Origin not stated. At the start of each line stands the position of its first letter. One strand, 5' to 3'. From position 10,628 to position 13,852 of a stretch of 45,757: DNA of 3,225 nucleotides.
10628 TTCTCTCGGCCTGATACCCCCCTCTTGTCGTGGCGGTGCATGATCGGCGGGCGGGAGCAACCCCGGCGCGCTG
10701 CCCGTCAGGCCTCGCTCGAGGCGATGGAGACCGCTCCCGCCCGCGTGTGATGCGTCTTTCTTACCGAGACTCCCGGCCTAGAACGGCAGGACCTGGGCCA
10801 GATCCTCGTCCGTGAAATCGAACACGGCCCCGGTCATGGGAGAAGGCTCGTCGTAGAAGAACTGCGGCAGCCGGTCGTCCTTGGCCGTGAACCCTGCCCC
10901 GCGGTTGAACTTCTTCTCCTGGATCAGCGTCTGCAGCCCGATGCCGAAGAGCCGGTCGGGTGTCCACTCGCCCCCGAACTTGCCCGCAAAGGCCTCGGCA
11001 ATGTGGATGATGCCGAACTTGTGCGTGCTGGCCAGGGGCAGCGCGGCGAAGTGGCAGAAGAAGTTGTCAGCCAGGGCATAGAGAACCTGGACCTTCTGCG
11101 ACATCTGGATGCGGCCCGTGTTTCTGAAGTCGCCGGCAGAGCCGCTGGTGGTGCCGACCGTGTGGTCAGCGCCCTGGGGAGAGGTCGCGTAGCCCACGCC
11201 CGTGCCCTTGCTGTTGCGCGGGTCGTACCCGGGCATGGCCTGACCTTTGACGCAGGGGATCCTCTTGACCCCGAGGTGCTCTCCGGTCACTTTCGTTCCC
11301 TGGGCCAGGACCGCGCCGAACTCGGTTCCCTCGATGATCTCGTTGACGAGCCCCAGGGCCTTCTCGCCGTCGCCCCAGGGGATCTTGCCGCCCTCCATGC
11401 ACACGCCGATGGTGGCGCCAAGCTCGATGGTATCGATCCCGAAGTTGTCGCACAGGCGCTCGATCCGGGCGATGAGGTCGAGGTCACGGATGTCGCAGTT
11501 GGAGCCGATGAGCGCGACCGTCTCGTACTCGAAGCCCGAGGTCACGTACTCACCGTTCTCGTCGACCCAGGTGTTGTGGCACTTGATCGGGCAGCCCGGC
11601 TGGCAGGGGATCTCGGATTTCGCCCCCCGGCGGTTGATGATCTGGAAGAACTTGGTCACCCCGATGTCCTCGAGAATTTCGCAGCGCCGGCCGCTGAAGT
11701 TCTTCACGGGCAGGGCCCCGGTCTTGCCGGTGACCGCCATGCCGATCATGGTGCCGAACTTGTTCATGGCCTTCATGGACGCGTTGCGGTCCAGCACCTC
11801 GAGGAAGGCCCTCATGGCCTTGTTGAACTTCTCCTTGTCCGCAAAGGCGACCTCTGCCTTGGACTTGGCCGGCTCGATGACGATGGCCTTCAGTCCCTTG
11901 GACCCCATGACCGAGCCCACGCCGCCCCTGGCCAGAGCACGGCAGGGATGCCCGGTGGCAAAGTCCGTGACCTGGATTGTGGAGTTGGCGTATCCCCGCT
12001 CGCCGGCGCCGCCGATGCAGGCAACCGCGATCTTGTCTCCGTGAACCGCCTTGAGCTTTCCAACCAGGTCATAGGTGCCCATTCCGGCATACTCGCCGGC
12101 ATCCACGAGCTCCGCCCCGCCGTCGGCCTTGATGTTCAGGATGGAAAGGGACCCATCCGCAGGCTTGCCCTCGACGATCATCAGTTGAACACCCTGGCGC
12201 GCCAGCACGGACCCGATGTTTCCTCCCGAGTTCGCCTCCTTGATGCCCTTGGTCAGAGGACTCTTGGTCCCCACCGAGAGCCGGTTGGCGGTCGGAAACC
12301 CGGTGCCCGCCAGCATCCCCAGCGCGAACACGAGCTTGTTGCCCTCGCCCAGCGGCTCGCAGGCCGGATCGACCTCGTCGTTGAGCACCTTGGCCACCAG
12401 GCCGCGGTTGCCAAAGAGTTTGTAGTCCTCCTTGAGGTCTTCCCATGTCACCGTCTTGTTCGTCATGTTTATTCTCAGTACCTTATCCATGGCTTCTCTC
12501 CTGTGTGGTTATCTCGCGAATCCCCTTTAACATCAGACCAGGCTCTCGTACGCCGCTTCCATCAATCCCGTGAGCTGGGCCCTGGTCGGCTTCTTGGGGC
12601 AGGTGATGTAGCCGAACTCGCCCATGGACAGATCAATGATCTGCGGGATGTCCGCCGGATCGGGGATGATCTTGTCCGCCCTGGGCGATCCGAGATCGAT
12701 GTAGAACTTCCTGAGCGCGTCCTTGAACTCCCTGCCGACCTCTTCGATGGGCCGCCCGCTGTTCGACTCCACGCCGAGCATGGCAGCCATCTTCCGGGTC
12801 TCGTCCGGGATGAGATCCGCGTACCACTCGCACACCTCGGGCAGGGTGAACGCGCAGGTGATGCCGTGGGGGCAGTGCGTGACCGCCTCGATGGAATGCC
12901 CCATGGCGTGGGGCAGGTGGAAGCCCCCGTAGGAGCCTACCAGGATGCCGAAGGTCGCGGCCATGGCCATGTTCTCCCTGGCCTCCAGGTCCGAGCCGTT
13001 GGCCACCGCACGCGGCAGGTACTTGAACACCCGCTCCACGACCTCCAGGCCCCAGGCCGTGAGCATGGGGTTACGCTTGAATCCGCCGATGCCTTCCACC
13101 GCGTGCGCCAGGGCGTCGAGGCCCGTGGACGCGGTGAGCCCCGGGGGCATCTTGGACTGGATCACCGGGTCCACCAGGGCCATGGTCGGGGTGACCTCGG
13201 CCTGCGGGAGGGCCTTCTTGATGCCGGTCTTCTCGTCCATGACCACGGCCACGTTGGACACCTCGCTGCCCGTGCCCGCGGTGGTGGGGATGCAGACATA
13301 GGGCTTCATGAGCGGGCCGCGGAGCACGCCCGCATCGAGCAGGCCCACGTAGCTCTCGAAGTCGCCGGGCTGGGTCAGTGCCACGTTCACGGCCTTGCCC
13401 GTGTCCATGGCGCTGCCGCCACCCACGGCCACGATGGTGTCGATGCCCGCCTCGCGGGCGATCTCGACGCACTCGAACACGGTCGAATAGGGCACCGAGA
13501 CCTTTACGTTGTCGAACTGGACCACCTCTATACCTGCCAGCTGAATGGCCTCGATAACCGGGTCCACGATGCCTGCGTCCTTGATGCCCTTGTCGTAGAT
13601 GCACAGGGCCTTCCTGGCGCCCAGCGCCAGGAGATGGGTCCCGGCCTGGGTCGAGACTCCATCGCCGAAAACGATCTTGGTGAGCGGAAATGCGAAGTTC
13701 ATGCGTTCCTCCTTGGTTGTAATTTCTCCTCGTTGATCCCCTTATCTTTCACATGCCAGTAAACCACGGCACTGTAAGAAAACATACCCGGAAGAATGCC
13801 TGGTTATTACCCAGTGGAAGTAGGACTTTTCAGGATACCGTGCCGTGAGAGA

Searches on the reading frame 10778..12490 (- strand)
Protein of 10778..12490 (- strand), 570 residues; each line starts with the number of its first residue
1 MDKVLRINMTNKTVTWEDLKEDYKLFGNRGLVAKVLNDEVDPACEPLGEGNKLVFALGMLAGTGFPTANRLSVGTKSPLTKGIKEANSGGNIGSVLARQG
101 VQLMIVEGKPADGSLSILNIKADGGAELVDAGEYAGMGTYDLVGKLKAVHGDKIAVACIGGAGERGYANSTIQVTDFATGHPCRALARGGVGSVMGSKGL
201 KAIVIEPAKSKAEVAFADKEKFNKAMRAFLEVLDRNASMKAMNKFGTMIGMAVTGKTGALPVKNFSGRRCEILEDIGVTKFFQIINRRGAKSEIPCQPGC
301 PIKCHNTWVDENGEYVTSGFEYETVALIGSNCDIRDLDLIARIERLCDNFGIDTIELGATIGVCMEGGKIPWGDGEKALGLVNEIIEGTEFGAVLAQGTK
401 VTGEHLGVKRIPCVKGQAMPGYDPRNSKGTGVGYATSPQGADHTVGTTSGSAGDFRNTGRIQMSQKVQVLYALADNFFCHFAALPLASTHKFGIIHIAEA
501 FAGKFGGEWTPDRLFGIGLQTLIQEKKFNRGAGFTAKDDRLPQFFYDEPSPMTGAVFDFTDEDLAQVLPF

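Call 61: search_protein_families(library=pfam, proteins=[window:10778-12490:-], max_evalue=0.0001)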
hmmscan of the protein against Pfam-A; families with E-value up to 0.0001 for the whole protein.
window:10778-12490:- (570 aa): 2 families
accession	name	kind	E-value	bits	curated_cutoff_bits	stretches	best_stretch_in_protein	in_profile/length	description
PF01314.23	AFOR_C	-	5.8e-61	207.2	27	1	227-553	4-347/385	Aldehyde ferredoxin oxidoreductase, domains 2 & 3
PF02730.20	AFOR_N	-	8.6e-57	192.5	29.8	1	3-206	2-197/199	Aldehyde ferredoxin oxidoreductase, N-terminal domain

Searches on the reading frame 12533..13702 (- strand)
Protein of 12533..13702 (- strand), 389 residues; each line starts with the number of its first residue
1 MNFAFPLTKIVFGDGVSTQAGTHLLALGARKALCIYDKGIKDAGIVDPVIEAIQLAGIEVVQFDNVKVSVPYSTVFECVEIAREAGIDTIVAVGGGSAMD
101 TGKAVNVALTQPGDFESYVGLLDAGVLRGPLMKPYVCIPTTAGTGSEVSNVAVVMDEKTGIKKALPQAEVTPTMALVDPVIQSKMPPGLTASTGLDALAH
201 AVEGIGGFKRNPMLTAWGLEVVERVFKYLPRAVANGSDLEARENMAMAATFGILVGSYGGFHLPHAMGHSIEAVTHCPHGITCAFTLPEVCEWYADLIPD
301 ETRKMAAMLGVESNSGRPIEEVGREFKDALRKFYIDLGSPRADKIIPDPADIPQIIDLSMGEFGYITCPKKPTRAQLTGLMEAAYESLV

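Call 61: search_protein_families(library=pfam, proteins=[window:12533-13702:-], max_evalue=0.0001)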
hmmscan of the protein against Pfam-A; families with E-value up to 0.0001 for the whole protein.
window:12533-13702:- (389 aa): 3 families
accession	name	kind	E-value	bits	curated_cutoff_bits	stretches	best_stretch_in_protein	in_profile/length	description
PF00465.25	Fe-ADH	-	1.7e-44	151.8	31.3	1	8-179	2-168/168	Iron-containing alcohol dehydrogenase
PF25137.1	ADH_Fe_C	-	2.7e-30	105.9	27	1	190-385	1-194/194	Fe-containing alcohol dehydrogenase family, C-terminal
PF13685.12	Fe-ADH_2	-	4.5e-11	43.4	28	1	12-108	2-96/149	Iron-containing alcohol dehydrogenase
